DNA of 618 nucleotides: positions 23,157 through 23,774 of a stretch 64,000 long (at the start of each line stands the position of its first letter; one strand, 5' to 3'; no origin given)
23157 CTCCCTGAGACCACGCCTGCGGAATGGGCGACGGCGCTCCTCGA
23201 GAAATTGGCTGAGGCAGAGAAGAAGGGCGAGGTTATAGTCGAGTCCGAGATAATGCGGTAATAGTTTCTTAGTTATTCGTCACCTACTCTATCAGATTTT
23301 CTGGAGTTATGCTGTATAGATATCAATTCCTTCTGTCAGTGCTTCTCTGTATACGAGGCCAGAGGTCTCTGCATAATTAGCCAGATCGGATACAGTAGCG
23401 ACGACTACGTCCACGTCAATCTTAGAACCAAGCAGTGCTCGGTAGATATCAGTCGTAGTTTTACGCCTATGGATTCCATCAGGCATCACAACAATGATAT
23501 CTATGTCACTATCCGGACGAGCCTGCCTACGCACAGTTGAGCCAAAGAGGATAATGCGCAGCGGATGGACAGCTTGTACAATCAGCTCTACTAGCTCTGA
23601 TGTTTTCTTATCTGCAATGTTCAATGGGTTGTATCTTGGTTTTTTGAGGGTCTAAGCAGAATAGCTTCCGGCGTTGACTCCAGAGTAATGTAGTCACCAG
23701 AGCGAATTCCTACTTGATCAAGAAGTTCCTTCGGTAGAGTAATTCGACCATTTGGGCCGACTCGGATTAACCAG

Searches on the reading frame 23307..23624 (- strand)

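Call 58: search_protein_families(library=padloc, max_evalue=0.01, proteins=[window:23307-23624:-])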
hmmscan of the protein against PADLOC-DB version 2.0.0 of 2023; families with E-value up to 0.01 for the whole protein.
window:23307-23624:- (105 aa): 9 families
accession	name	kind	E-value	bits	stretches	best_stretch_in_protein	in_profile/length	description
PDLC04903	PDC-S09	-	9.6e-12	43.2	1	23-100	28-106/108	-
PDLC04904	PDC-S09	-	5.4e-09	34.2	1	9-71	13-77/104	-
PDLC04902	PDC-S09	-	8e-09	33.7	1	5-71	5-74/97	-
PDLC04906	PDC-S09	-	2.2e-08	32.3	1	23-71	26-77/98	-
PDLC04907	PDC-S09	-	2.8e-08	31.9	1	7-58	13-63/114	-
PDLC04905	PDC-S09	-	4.8e-06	24.8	1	5-61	5-63/101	-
PDLC04368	PDC-M05A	-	0.0001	20.2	1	6-48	87-134/201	-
PDLC04901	PDC-S09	-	0.00034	19.3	1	2-102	3-94/126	-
PDLC00823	Cyclase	-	0.0039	14.8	1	3-56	25-79/285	oligonucleotide-cyclase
